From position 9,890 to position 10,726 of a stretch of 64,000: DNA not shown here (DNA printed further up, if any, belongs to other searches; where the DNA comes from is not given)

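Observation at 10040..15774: dTMP/dTTP-synthesis supercluster containing a phage T4 gp1-like dNMP kinase plus HD, CYTH and HAD hydrolases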

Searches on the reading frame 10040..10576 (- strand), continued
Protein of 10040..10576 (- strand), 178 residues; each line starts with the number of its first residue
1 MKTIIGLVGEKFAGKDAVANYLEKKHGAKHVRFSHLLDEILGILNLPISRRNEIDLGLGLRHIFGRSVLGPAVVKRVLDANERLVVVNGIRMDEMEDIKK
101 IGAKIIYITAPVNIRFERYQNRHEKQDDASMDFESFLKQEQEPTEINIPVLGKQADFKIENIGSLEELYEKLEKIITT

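Call 24: search_protein_families(library=pfam, proteins=[P0169, P0195, P0126, P0202, P0230, P0235, P0266, P0135], max_evalue=0.001)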
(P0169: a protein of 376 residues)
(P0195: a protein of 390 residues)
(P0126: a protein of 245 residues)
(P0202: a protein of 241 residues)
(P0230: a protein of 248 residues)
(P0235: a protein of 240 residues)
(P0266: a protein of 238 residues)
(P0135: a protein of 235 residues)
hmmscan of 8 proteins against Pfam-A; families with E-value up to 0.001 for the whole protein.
P0169 (376 aa): 3 families
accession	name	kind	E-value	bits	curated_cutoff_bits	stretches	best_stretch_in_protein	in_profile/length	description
PF00692.24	dUTPase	-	1.9e-22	79.8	22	1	209-336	3-126/129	dUTPase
PF22769.1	DCD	-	5.3e-05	23.8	27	1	227-314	68-151/153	dCTP deaminase-like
PF13207.12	AAA_17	-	0.0007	20.3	27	0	15-127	6-123/136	AAA domain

P0195 (390 aa): 2 families
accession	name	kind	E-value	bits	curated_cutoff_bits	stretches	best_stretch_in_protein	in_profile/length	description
PF13238.12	AAA_18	-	0.00012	23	29.4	1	206-332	3-118/128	AAA domain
PF13207.12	AAA_17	-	0.00029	21.6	27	1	210-330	4-126/136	AAA domain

P0126 (245 aa): 4 families
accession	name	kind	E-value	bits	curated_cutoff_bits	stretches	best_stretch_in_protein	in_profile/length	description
PF13238.12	AAA_18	-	3.6e-06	27.9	29.4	1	71-195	3-119/128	AAA domain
PF21448.3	DNMK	-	3.7e-06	27.1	27.1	0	68-100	2-34/232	Deoxynucleotide monophosphate kinase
PF13671.12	AAA_33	-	1.3e-05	25.9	27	1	71-204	4-137/143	AAA domain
PF13207.12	AAA_17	-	3.6e-05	24.5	27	1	77-200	6-135/136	AAA domain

P0202 (241 aa): 5 families
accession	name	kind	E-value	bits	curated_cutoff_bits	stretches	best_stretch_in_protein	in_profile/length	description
PF13207.12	AAA_17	-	4.7e-10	40.3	27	1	66-185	5-131/136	AAA domain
PF13238.12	AAA_18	-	2.1e-06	28.6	29.4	1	61-184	3-117/128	AAA domain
PF01121.26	CoaE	-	8.8e-05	22.7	27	0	57-124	1-58/180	Dephospho-CoA kinase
PF04275.20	P-mevalo_kinase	-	0.00018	21.8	33.8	0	63-154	3-109/114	Phosphomevalonate kinase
PF13671.12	AAA_33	-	0.0004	21.1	27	1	61-188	4-128/143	AAA domain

P0230 (248 aa): 10 families
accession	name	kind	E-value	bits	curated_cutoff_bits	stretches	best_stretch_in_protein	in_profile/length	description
PF13207.12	AAA_17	-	2.9e-21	76.6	27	2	203-241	1-39/136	AAA domain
PF00406.28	ADK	-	1.5e-16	61.4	26.8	1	202-248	1-47/151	Adenylate kinase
PF13238.12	AAA_18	-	3.8e-13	50.4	29.4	1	10-142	1-120/128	AAA domain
PF02224.24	Cytidylate_kin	-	1.4e-08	35.2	26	1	202-234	3-35/211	Cytidylate kinase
PF13671.12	AAA_33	-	2.3e-05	25.1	27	0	11-145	3-134/143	AAA domain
PF13521.12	AAA_28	-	0.00013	22.7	27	0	199-243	1-43/164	AAA domain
PF13401.12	AAA_22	-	0.00036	21.3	27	0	7-107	5-104/130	AAA domain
PF01121.26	CoaE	-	0.00038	20.6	27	0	8-76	1-59/180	Dephospho-CoA kinase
PF00005.33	ABC_tran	-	0.00049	21.1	25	0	199-231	13-42/137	ABC transporter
PF02223.23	Thymidylate_kin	-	0.00097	19.3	27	0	204-247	3-43/185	Thymidylate kinase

P0235 (240 aa): 2 families
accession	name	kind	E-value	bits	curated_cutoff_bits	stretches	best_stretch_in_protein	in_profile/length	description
PF13238.12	AAA_18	-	4.4e-06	27.6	29.4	1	44-172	1-117/128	AAA domain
PF13207.12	AAA_17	-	6.4e-05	23.7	27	1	48-168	2-125/136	AAA domain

P0266 (238 aa): 2 families
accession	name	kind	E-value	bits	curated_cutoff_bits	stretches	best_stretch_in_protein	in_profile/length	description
PF13238.12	AAA_18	-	7.3e-07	30.1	29.4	1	7-187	2-120/128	AAA domain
PF21448.3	DNMK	-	9.8e-05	22.5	27.1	1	6-80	3-78/232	Deoxynucleotide monophosphate kinase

P0135 (235 aa): 4 families
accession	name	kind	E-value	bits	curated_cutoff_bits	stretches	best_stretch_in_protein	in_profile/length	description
PF13238.12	AAA_18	-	2.7e-08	34.7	29.4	1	6-136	1-119/128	AAA domain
PF21448.3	DNMK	-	9.5e-06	25.8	27.1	0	75-118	156-198/232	Deoxynucleotide monophosphate kinase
PF13207.12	AAA_17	-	6.1e-05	23.8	27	1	13-136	5-131/136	AAA domain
PF01202.28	SKI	-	0.00018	22.1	22.1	1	62-179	39-155/159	Shikimate kinase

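Call 29: fold_search(model_id=the predicted structure, library=viral)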
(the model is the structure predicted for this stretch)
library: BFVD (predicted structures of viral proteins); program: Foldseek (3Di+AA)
matches with E <= 10: 948; with E <= 0.001: 160
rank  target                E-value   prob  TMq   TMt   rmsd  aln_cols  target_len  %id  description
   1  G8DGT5                8.0e-11  1.00  0.84  0.47   2.6       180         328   26  (no name in the UniProt tables at hand)
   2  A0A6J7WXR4            6.0e-09  1.00  0.77  0.72   3.5       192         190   18  Dephospho-CoA kinase [uncultured Caudovirales phage]
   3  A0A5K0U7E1            8.8e-09  1.00  0.74  0.47   4.7       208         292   18  Monophosphate kinase [Yasminevirus sp. GU-2018]
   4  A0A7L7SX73            1.0e-08  1.00  0.73  0.67   4.1       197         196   18  (no name in the UniProt tables at hand)
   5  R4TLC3                1.4e-08  1.00  0.74  0.54   3.0       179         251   17  (no name in the UniProt tables at hand)
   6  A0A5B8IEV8            3.0e-08  1.00  0.68  0.65   4.5       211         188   22  Phosphomevalonate kinase [Mimiviridae sp. ChoanoV1]
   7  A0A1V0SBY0            5.3e-08  1.00  0.66  0.44   5.1       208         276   21  Deoxynucleoside monophosphate kinase [Catovirus CTV1]
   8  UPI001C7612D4         6.0e-08  1.00  0.72  0.53   4.8       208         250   19  (no name look-up for this kind of identifier)
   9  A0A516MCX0            7.8e-08  1.00  0.66  0.60   8.3       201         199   14  (no name in the UniProt tables at hand)
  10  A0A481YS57            1.1e-07  1.00  0.62  0.61   6.2       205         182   16  Deoxynucleotide monophosphate kinase [Iridovirus LCIVAC01]
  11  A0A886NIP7            1.2e-07  1.00  0.66  0.57   7.1       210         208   20  (no name in the UniProt tables at hand)
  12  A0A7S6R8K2            1.3e-07  1.00  0.60  0.59   7.5       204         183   22  DMP kinase [Rhizobium phage Pasto]
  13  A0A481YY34            1.5e-07  1.00  0.70  0.60   4.6       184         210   20  Deoxynucleotide monophosphate kinase [Marseillevirus LCMAC201]
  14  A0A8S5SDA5            1.8e-07  1.00  0.75  0.76   3.6       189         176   18  Deoxynucleoside monophosphate kinase [Siphoviridae sp. ctnpt50]
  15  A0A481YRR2            2.0e-07  1.00  0.75  0.78   4.0       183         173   19  Deoxynucleotide monophosphate kinase [Marseillevirus LCMAC101]
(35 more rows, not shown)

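Call 35: search_protein_families(library=pfam, proteins=[L001:8845-9396:+, L005:6842-7396:+, L003:4797-5177:-, L003:5174-5596:-, L003:9327-9719:+], max_evalue=0.01)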
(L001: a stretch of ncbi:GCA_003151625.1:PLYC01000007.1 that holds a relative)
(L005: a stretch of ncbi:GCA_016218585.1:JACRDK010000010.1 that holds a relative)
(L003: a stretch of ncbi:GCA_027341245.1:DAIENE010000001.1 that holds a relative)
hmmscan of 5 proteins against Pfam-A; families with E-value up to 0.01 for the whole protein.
L001:8845-9396:+ (183 aa): 3 families
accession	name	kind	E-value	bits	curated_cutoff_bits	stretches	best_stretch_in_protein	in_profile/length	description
PF13207.12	AAA_17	-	2.3e-10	41.3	27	1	9-131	1-125/136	AAA domain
PF13238.12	AAA_18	-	2.6e-08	34.8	29.4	1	6-129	1-112/128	AAA domain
PF01121.26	CoaE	-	9.8e-05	22.5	27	1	29-168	45-178/180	Dephospho-CoA kinase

L005:6842-7396:+ (184 aa): 2 families
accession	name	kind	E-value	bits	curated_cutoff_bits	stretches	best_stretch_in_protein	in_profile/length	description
PF13207.12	AAA_17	-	1.5e-07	32.2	27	1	10-129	1-122/136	AAA domain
PF13238.12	AAA_18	-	1.6e-06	29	29.4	1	8-129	2-111/128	AAA domain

L003:4797-5177:- (126 aa): 1 family
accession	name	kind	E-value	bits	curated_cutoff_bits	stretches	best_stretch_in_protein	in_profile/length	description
PF05014.21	Nuc_deoxyrib_tr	-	7.1e-06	26.6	28.8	1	41-96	46-103/117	Nucleoside 2-deoxyribosyltransferase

L003:5174-5596:- (140 aa): 1 family
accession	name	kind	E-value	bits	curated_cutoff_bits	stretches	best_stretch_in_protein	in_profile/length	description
PF00293.34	NUDIX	-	3.8e-14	53.3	21.1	1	9-126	8-125/134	NUDIX domain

L003:9327-9719:+ (130 aa): 0 families

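Call 36: find_related_loci(query=A1, collection=genome_contigs, flank=10000)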
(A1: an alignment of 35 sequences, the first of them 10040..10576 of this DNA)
Query A1 (178 aa) in genome_contigs; peptide patterns used: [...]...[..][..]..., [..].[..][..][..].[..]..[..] (x = any residue, [..] = any of these).
121 stretches matched a pattern; 50 encode a relative of the query (tblastn E <= 1e-3); 50 distinct loci.
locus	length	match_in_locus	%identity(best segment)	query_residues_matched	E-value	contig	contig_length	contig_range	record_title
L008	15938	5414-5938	69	2-176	1e-81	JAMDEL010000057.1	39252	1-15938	MAG: Patescibacteria group bacterium isolate FK_Sedi_B_Bin.102 NODE_2872_length_39252_cov_2.94027, whole genome shotgun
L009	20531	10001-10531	69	1-177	1e-80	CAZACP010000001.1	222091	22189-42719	MAG TPA_asm: uncultured Candidatus Saccharibacteria bacterium isolate SRP135725_co1_375 genome assembly, contig: NODE_9_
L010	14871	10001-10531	67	1-177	2e-76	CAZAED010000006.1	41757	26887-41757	MAG TPA_asm: uncultured Candidatus Saccharibacteria bacterium isolate SRP342105_co1_329 genome assembly, contig: NODE_11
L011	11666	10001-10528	68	2-177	2e-75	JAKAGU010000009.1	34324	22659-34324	MAG: bacterium isolate WY2.bin63 NODE_1597_length_34324_cov_1.858292, whole genome shotgun sequence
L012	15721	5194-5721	68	2-177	1e-74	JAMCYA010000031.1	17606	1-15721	MAG: Patescibacteria group bacterium isolate FK_Sedi_B_Bin.374 NODE_11703_length_17606_cov_4.38572, whole genome shotgun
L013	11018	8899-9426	68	1-176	3e-73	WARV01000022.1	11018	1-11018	MAG: Patescibacteria group bacterium isolate AMAZON01 genome_22, whole genome shotgun sequence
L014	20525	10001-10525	65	2-176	7e-73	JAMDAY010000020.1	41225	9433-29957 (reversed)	MAG: Patescibacteria group bacterium isolate FK_Sedi_B_Bin.235 NODE_2566_length_41225_cov_33.8501, whole genome shotgun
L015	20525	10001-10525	66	2-176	9e-72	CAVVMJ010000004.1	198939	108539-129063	MAG: uncultured bacterium isolate MFD03726.bin.1.241 genome assembly, contig: contig_55997, whole genome shotgun sequenc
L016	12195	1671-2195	66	4-177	6e-71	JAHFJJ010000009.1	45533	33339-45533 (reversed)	MAG: Candidatus Doudnabacteria bacterium isolate nzgw383 NODE_847_length_45534_cov_4.080241, whole genome shotgun sequen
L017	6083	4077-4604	65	2-176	5e-71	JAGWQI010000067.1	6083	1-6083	MAG: Patescibacteria group bacterium isolate REEB3 contig-150_17301, whole genome shotgun sequence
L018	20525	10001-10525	62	4-178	2e-70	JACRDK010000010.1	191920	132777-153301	MAG: Candidatus Doudnabacteria bacterium isolate NC_groundwater_1670_Pr3_B-0.1um_42_13 SR-2_scaffold_141_1198622, whole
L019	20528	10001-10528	63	2-177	2e-70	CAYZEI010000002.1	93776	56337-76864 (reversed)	MAG TPA_asm: uncultured Candidatus Saccharibacteria bacterium isolate SRP278252_co1_767 genome assembly, contig: NODE_24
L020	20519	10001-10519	62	4-176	3e-69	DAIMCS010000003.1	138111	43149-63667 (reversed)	MAG TPA_asm: Patescibacteria group bacterium isolate CTOTU25981 NODE_10_length_138111_cov_10.877876, whole genome shotgu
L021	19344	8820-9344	63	2-176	6e-69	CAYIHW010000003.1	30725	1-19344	MAG TPA_asm: uncultured Candidatus Saccharibacteria bacterium isolate ERP119705_co23_139 genome assembly, contig: NODE_1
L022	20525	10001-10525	65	2-176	1e-68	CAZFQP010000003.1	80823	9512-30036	MAG TPA_asm: uncultured Candidatus Saccharibacteria bacterium isolate SRP278252_co1_731 genome assembly, contig: NODE_33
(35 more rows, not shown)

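Call 43: list_cluster_members(proteins=[P0121, P0125, P0131, P0140, P0150, P0169, P0195, P0200, P0240, P0269])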
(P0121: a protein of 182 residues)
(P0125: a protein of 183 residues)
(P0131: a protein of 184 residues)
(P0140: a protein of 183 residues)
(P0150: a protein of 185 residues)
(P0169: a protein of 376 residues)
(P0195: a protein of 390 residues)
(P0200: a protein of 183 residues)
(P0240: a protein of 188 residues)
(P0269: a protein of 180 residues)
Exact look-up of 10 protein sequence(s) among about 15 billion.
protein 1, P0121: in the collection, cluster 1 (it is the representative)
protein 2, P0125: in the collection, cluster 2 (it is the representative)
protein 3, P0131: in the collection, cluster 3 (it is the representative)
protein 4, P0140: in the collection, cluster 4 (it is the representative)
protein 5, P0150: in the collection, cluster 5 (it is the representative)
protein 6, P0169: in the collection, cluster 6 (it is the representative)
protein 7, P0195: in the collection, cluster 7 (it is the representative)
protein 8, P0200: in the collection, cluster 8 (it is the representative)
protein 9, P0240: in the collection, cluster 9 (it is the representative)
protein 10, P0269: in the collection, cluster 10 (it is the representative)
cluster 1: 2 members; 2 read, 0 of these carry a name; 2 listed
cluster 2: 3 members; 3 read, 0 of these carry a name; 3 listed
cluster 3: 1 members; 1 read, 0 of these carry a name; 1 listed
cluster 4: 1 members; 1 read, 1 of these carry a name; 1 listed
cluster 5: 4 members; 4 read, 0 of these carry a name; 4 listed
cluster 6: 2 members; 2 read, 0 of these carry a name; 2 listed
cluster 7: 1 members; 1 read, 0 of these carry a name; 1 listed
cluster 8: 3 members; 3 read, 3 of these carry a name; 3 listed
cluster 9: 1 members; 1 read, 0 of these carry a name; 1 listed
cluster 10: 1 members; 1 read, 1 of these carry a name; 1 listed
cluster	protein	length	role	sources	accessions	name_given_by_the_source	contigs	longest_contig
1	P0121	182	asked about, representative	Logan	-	-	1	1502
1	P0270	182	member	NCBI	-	-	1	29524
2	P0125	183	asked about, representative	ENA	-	-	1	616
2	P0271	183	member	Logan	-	-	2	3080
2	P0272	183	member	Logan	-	-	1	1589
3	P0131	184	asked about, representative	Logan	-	-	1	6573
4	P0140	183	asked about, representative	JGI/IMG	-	dephospho-CoA kinase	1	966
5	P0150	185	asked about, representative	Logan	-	-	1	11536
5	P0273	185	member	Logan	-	-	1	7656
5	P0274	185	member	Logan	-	-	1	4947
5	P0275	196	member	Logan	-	-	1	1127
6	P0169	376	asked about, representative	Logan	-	-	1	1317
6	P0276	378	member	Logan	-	-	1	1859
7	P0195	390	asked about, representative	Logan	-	-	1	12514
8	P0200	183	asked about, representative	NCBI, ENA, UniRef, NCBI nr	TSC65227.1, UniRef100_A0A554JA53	MAG: hypothetical protein G01um101477_564 [Candidatus Doudnabacteria bacterium ... | Dephospho-CoA kinase n=1 Tax=Candidatus Doudnabacteria bacterium Gr01-1014_77 ...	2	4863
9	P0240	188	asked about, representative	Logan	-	-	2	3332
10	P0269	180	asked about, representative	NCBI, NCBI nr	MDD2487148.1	MAG: AAA family ATPase [Candidatus Gracilibacteria bacterium] | AAA family ATPase [Candidatus Gracilibacteria bacterium]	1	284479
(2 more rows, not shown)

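Call 45: search_solved_structures(query=L001:8845-9396:+, max_evalue=0.1)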
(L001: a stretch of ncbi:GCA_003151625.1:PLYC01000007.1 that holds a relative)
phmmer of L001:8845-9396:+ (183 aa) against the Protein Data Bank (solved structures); distinct sequences matched with E-value up to 0.1: 2.
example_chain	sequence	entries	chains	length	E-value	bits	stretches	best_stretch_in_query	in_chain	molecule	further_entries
3lw7_A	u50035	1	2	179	2.1e-05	27.8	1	5-177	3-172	Adenylate kinase related protein (AdkA-like)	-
3h0k_A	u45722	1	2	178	2.2e-05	27.7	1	5-177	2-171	UPF0200 protein SSO1041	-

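Call 46: search_protein_families(library=ncbifam, proteins=[L001:8845-9396:+, L001:8305-8841:+, L001:9403-9951:+, L003:4797-5177:-, L003:5174-5596:-], max_evalue=0.001)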
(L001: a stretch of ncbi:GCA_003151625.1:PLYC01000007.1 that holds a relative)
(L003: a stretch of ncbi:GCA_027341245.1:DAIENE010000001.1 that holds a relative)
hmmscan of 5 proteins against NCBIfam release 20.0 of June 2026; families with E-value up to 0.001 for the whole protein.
L001:8845-9396:+ (183 aa): 2 families
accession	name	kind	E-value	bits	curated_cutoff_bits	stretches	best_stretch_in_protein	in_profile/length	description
NF041025.1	antiphage_deaminase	equivalog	9.4e-08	31.3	400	1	56-175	70-202/437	anti-phage dCTP deaminase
NF006226.0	PRK08356.1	equivalog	8.2e-06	25.7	189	1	74-182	85-193/195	hypothetical protein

L001:8305-8841:+ (178 aa): 5 families
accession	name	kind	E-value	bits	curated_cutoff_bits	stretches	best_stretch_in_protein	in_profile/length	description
TIGR02571.1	ComEB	equivalog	6.1e-44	149.6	219.45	1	9-152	2-146/151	ComE operon protein 2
NF041025.1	antiphage_deaminase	equivalog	1.2e-18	67.2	400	1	73-138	336-401/437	anti-phage dCTP deaminase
TIGR00326.1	eubact_ribD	equivalog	1.8e-11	43.8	156.35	1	34-153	21-127/343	bifunctional diaminohydroxyphosphoribosylaminopyrimidine deaminase/5-amino-6-(5-phosphoribosylamino)uracil reductase RibD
NF008113.2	PRK10860.1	equivalog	3.4e-08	33.5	150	1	13-164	7-149/165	tRNA adenosine(34) deaminase TadA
NF008052.0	PRK10786.1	equivalog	2.9e-07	29.5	500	1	63-143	35-123/367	bifunctional diaminohydroxyphosphoribosylaminopyrimidine deaminase/5-amino-6-(5-phosphoribosylamino)uracil reductase RibD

L001:9403-9951:+ (182 aa): 4 families
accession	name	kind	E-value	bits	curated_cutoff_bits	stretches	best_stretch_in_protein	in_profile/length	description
TIGR00576.1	dut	superfamily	3.2e-34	117.7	102.55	1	34-172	3-142/143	dUTP diphosphatase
NF001862.0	PRK00601.1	equivalog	3.4e-34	117.6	103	1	31-172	6-148/150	dUTP diphosphatase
NF010561.0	PRK13956.1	equivalog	3.7e-24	85.2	223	1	39-172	13-146/147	dUTP diphosphatase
TIGR02274.1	dCTP_deam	equivalog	2.2e-06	27.5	92.8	1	42-152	51-157/180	dCTP deaminase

L003:4797-5177:- (126 aa): 0 families

L003:5174-5596:- (140 aa): 11 families
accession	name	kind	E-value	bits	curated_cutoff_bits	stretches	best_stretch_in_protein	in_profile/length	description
NF041652.1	Nud_hyd_Dein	equivalog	1.3e-08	35.2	200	1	26-120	39-128/152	Nudix hydrolase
TIGR00586.1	mutt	equivalog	2.3e-07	30.9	97.9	1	30-67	32-69/129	8-oxo-dGTP diphosphatase MutT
NF001936.0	PRK00714.1-3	equivalog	7.2e-07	29.2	118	1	8-58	11-63/155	RNA pyrophosphohydrolase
NF006530.0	PRK08999.1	equivalog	9.9e-07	28.1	245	1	7-64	9-67/315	Nudix family hydrolase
NF008044.0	PRK10776.1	equivalog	1.3e-06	28.3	148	1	29-66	30-67/130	8-oxo-dGTP diphosphatase MutT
NF007834.0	PRK10546.1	equivalog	1.2e-05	25.2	156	1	28-67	28-67/135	pyrimidine (deoxy)nucleoside triphosphate diphosphatase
TIGR02705.1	nudix_YtkD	equivalog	2.7e-05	23.8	154.4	1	16-111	34-122/156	RNA deprotection pyrophosphohydrolase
NF001937.0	PRK00714.1-4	equivalog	8.4e-05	22.3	139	1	27-62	28-63/161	RNA pyrophosphohydrolase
NF001935.0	PRK00714.1-2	equivalog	0.0001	21.8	259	1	29-65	30-66/183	RNA pyrophosphohydrolase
NF001938.0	PRK00714.1-5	equivalog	0.00058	19.2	116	1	27-60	42-75/172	RNA pyrophosphohydrolase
NF001934.0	PRK00714.1-1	equivalog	0.001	18.6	241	0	28-63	29-64/176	RNA pyrophosphohydrolase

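Call 51: search_protein_families(library=padloc, proteins=[window:10040-10576:-, L001:8845-9396:+, L001:8305-8841:+], max_evalue=0.001)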
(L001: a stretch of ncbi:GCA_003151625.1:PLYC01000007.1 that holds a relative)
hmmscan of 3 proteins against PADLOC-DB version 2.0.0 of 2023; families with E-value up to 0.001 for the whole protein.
window:10040-10576:- (178 aa): 1 family
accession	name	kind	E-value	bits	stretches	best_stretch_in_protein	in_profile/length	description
PDLC02373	dCTPase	-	0.00098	16.1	0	3-176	155-330/630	-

L001:8845-9396:+ (183 aa): 1 family
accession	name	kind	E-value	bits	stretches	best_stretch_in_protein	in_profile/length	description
PDLC02373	dCTPase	-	7.9e-11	39.5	1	3-162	154-316/630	-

L001:8305-8841:+ (178 aa): 1 family
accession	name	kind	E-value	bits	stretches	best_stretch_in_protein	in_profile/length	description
PDLC02373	dCTPase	-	4.1e-22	76.8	1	73-144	437-506/630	-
